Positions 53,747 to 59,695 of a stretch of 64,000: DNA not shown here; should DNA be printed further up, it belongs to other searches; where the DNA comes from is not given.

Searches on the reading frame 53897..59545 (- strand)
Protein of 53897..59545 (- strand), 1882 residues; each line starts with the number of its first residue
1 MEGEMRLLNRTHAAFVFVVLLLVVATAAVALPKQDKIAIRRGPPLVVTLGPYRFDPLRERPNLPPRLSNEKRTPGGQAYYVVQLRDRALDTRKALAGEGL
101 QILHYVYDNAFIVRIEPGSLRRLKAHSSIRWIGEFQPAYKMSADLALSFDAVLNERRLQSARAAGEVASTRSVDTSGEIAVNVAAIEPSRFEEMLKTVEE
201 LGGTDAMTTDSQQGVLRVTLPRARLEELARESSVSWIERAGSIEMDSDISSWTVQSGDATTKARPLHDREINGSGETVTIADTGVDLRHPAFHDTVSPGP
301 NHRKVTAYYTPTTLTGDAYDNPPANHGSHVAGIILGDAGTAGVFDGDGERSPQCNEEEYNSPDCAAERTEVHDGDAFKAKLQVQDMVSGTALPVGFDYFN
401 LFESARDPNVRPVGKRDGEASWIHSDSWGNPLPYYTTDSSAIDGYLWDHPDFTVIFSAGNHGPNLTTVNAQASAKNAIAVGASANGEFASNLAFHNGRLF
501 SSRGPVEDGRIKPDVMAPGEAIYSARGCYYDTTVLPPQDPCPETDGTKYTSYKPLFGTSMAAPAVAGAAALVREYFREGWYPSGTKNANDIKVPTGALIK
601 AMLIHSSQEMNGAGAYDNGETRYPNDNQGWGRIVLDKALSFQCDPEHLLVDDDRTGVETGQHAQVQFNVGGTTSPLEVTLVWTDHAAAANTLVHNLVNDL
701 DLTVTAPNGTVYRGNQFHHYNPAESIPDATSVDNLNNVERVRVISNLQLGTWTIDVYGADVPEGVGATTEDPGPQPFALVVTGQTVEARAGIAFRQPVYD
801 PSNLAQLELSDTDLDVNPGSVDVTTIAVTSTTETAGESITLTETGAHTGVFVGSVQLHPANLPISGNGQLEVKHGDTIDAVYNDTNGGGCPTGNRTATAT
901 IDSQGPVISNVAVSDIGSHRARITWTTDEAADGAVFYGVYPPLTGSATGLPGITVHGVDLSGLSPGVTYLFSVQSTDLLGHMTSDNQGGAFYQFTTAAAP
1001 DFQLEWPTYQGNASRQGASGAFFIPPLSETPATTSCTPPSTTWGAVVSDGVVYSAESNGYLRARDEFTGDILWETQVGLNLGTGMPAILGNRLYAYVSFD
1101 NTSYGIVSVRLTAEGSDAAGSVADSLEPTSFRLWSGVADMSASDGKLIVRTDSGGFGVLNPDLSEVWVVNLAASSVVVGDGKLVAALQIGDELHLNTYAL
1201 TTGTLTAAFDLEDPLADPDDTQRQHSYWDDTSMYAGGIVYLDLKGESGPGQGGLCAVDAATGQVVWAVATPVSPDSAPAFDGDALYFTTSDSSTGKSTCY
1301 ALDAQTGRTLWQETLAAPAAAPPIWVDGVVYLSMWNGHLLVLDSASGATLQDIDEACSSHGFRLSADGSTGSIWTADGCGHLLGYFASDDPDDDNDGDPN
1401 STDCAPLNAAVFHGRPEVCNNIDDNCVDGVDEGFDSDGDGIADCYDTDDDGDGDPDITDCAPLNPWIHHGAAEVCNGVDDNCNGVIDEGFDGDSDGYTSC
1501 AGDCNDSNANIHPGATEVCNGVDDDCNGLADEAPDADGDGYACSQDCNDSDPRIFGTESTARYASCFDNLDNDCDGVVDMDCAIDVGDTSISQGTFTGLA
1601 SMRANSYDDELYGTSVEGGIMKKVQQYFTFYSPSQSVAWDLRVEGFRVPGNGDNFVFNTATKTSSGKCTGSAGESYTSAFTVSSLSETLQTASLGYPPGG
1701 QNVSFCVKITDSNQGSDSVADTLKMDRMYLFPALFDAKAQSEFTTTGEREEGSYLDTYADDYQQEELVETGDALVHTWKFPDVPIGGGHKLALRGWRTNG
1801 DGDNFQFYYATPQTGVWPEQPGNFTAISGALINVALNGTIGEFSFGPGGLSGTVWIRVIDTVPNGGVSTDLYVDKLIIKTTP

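Call 82: search_protein_families(library=pfam, proteins=[window:53897-59545:-], max_evalue=0.001)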
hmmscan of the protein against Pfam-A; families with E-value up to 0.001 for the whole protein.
window:53897-59545:- (1882 aa): 5 families
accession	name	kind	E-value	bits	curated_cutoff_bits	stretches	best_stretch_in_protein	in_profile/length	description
PF00082.27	Peptidase_S8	-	2.5e-36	125.9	21.8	1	273-631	1-288/288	Subtilase family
PF11617.13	Cu-binding_MopE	-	2e-31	108.3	27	4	1503-1532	1-30/30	Putative metal-binding motif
PF13360.13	PQQ_2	-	4.2e-17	63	27.6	1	1253-1349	4-95/233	Outer membrane protein assembly factor BamB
PF13570.13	Beta-prop_ACSF4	-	2.7e-06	27.4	133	1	1254-1349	115-206/329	Beta-alanine-activating enzyme, beta-propeller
PF01011.28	PQQ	-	1.8e-05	24.1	26.7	0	1277-1315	52-85/595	Glucose/ethanol/alcohol dehydrogenase, beta-propeller domain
